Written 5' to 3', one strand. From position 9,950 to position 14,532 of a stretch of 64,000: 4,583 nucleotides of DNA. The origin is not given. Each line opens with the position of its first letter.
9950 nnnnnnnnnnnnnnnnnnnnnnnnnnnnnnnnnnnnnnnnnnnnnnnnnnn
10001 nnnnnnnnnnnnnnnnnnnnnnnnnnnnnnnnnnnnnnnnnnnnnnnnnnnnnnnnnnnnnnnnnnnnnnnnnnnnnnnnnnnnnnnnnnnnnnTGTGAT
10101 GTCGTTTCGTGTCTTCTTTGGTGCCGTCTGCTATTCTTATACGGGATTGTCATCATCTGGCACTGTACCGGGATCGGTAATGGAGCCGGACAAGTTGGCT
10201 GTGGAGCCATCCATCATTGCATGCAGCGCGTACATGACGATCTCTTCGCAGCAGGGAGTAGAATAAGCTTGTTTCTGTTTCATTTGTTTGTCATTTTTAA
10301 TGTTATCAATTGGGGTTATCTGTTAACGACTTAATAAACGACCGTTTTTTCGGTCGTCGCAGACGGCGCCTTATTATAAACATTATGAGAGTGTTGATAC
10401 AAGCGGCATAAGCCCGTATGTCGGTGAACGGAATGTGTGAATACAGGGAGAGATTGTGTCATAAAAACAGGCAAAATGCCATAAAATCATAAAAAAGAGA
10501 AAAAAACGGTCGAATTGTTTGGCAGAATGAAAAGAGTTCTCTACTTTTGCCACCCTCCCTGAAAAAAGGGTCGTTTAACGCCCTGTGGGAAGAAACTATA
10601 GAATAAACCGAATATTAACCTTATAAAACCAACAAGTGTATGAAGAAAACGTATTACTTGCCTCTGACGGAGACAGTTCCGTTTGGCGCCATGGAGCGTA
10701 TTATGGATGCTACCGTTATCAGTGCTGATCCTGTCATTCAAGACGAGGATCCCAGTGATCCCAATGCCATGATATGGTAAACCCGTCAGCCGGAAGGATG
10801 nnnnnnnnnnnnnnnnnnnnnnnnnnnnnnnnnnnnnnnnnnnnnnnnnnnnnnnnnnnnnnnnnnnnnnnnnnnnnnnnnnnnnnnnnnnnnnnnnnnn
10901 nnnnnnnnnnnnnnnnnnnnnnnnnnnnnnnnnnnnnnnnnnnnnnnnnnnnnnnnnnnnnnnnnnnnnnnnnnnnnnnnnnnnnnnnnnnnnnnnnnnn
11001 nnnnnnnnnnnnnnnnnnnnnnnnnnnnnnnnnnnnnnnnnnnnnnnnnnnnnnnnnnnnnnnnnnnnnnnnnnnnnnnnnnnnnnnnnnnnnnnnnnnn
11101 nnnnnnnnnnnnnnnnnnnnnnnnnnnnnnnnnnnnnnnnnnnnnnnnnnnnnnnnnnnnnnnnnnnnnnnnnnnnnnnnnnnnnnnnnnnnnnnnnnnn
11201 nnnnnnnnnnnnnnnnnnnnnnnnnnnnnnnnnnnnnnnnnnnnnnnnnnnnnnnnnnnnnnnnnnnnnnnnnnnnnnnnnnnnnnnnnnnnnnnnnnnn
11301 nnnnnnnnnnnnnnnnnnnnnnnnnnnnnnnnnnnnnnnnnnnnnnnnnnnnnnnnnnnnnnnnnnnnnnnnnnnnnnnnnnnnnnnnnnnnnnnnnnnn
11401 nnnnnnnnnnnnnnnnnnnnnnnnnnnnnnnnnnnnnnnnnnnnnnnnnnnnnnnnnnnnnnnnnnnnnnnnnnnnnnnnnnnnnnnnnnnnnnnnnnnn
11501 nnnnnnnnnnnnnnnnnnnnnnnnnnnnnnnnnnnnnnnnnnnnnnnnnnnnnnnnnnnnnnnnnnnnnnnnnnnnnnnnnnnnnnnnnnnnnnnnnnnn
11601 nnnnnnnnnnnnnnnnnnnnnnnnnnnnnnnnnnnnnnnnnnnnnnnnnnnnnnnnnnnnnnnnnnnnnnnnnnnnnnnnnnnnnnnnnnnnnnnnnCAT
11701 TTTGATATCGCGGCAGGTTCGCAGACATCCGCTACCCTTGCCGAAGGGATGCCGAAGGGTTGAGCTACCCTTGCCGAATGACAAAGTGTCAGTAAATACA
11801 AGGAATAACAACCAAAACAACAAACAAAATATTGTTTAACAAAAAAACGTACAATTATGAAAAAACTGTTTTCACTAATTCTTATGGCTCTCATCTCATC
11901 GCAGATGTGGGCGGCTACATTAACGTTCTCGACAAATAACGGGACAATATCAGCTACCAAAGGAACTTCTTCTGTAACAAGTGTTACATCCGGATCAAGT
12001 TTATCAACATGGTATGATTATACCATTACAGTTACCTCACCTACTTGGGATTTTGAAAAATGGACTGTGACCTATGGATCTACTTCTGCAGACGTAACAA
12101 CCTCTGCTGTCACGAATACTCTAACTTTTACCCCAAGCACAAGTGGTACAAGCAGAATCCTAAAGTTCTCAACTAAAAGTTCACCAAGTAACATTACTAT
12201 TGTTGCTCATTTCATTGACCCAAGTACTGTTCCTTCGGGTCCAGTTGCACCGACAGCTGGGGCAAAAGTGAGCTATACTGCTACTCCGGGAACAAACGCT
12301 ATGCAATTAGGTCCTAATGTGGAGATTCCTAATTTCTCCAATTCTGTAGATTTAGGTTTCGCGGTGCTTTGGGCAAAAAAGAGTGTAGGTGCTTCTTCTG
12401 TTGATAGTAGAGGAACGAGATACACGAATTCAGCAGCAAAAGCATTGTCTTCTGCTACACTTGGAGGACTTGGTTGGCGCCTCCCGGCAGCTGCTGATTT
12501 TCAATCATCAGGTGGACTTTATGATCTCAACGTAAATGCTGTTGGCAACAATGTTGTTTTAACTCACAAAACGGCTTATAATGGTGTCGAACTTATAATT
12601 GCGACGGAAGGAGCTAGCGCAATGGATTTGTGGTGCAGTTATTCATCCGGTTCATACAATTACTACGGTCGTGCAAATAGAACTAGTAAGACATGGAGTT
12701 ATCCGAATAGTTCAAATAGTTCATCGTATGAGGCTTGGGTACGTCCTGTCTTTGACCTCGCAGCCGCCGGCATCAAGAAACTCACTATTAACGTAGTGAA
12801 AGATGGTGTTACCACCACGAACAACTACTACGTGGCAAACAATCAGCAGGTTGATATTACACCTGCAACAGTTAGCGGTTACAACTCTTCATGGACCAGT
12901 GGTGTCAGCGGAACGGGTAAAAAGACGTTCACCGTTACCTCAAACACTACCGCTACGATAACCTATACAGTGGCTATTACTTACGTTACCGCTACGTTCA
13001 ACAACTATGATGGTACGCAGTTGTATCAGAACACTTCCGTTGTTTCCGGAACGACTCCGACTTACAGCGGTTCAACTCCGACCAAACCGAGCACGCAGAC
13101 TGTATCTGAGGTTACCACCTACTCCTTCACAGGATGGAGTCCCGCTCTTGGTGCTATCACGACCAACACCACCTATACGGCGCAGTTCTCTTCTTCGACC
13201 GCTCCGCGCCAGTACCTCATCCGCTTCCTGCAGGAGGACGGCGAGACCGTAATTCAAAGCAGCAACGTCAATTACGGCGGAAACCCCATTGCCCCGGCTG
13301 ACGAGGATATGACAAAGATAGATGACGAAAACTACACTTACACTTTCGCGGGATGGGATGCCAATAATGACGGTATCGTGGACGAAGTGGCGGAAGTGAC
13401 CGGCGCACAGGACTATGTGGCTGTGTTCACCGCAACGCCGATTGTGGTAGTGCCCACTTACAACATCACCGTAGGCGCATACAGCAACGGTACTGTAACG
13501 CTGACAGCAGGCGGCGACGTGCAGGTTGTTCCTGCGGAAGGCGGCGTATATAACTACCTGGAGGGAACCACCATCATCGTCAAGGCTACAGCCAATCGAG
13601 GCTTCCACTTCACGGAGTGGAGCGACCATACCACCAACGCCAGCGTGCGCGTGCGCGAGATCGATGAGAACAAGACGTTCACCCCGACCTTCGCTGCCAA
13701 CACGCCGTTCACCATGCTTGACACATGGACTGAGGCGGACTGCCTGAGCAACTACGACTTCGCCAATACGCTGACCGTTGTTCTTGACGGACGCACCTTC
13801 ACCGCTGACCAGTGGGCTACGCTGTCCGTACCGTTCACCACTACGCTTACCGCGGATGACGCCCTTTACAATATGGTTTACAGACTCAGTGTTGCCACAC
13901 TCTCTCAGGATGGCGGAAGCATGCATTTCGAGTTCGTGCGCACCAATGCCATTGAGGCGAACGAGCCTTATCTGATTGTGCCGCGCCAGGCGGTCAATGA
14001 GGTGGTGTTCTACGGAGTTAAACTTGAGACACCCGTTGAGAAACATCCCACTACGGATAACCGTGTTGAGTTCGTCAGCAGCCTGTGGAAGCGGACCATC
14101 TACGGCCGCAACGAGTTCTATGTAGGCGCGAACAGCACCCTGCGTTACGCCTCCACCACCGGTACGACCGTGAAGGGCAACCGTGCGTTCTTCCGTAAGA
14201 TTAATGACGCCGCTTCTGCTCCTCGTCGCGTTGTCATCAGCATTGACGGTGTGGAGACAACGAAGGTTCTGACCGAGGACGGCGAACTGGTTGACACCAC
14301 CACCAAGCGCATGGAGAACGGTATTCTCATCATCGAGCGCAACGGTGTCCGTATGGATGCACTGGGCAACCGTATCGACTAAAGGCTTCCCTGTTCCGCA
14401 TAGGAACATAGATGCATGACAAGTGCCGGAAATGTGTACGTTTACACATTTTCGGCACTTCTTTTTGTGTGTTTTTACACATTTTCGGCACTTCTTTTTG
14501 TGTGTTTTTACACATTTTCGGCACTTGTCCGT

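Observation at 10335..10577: Candidate invertible promoter that could toggle expression between the two paralogous surface-protein arms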

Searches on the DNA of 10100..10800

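Call 68: search_rna_families(source=window, start=10100, end=10800, threshold=evalue, max_evalue=1)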
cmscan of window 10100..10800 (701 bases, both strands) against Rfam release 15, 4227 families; matches with E-value up to 1: 1.
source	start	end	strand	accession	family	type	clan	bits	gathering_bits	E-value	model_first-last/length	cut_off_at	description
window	10471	10520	+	RF02844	RefA9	Gene; antisense;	-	21.5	49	0.94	1-64/64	no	Enterococcus sRNA A9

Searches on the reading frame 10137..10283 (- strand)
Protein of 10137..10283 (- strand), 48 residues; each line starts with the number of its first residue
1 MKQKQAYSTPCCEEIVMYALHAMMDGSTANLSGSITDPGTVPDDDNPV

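Call 7: search_protein_families(library=pfam, proteins=[window:10137-10283:-], max_evalue=0.01)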
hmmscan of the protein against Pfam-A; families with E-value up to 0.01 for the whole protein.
window:10137-10283:- (48 aa): 0 families

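Call 10: find_encoding_contigs(protein=window:10137-10283:-, flank=3000, max_places=10)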
Protein window:10137-10283:- (48 aa): 7 contigs read that carry it; 5 places shown.
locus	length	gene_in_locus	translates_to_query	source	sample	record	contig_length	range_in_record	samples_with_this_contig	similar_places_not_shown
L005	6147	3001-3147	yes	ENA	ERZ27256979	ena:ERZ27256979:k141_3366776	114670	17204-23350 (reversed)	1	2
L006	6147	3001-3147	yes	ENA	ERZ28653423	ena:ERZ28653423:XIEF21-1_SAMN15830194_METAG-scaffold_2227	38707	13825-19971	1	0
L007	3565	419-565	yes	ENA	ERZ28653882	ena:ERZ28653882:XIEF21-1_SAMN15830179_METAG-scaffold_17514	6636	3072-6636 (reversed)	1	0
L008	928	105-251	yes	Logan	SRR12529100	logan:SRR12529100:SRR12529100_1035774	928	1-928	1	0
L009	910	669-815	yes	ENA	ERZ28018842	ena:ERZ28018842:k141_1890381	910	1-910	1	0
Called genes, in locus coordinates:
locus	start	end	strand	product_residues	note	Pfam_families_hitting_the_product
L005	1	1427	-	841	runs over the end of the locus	PF18998:Flg_new_2 (weak)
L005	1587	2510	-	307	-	-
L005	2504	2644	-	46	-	-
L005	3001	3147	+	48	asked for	-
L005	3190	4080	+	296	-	-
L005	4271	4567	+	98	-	PF18765:Polbeta, PF01909:NTP_transf_2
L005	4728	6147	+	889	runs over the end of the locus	PF18998:Flg_new_2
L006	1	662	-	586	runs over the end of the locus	PF18998:Flg_new_2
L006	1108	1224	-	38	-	-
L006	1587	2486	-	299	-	-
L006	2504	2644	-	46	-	-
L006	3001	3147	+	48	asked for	-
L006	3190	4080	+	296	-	-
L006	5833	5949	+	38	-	-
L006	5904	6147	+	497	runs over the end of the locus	PF18998:Flg_new_2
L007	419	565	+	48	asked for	-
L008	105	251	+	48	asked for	-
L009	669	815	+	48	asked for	-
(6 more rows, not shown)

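Call 49: search_protein_families(library=ncbifam, proteins=[window:10137-10283:-], max_evalue=0.1)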
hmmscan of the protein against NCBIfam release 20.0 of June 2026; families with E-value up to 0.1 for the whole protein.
window:10137-10283:- (48 aa): 0 families

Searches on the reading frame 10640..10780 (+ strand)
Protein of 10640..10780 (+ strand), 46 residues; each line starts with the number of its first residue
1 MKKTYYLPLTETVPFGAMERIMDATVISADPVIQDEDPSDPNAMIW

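Call 7: search_protein_families(library=pfam, proteins=[window:10640-10780:+], max_evalue=0.01)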
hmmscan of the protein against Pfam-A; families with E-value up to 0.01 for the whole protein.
window:10640-10780:+ (46 aa): 0 families

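Call 9: find_encoding_contigs(protein=window:10640-10780:+, flank=3000, max_places=10)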
Protein window:10640-10780:+ (46 aa): 6 contigs read that carry it; 4 places shown.
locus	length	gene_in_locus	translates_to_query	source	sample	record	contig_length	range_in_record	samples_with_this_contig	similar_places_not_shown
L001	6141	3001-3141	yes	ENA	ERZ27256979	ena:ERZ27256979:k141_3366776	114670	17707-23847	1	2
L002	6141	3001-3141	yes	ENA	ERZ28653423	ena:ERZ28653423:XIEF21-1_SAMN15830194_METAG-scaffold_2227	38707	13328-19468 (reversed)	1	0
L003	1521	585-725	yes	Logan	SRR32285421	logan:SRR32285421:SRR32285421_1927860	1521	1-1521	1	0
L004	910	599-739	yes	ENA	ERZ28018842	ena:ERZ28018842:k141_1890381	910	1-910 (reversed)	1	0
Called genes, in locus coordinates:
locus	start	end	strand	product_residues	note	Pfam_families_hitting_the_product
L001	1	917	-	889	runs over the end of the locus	PF18998:Flg_new_2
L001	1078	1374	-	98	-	PF18765:Polbeta, PF01909:NTP_transf_2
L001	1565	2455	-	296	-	-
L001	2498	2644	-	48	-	-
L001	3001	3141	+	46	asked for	-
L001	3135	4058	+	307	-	-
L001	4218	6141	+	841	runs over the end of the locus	PF18998:Flg_new_2 (weak)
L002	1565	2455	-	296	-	-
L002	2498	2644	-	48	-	-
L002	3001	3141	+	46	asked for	-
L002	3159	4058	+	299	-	-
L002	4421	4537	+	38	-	-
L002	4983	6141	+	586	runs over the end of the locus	PF18998:Flg_new_2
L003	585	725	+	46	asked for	-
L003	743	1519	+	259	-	?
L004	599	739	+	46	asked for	-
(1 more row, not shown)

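Call 49: search_protein_families(library=ncbifam, proteins=[window:10640-10780:+], max_evalue=0.1)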
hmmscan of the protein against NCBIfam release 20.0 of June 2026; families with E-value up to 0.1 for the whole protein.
window:10640-10780:+ (46 aa): 0 families

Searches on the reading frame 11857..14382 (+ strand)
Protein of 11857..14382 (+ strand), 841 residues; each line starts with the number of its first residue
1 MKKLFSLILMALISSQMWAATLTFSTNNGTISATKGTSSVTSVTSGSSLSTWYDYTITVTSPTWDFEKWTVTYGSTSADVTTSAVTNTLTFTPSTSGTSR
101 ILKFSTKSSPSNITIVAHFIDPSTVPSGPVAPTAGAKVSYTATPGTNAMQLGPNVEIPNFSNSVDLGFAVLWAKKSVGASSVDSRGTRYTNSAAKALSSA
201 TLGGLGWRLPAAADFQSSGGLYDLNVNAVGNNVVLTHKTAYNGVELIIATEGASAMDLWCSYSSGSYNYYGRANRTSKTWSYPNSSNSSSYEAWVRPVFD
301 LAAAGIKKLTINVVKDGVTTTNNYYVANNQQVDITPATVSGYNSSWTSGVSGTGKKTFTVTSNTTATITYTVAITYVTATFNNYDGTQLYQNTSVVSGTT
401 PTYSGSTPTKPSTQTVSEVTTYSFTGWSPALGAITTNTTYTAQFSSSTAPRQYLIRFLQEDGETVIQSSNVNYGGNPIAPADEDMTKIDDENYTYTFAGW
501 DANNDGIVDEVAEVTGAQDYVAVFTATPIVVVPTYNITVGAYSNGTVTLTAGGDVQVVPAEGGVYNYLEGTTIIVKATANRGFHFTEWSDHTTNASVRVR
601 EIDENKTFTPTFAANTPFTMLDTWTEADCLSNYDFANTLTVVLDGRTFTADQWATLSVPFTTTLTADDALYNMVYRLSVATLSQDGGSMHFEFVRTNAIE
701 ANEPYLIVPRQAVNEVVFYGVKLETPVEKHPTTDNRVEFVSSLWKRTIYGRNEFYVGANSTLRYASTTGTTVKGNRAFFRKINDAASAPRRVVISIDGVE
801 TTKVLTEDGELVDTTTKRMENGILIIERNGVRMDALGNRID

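Call 7: search_protein_families(library=pfam, proteins=[window:11857-14382:+], max_evalue=0.01)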
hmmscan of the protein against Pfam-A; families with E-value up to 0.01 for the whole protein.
window:11857-14382:+ (841 aa): 1 family
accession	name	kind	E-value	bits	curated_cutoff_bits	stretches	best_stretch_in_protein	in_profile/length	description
PF18998.6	Flg_new_2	-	1.6e-07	31.7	23.6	1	547-615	3-72/73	Divergent InlB B-repeat domain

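Call 49: search_protein_families(library=ncbifam, proteins=[window:11857-14382:+], max_evalue=0.1)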
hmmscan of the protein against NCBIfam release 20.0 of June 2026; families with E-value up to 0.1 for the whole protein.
window:11857-14382:+ (841 aa): 0 families
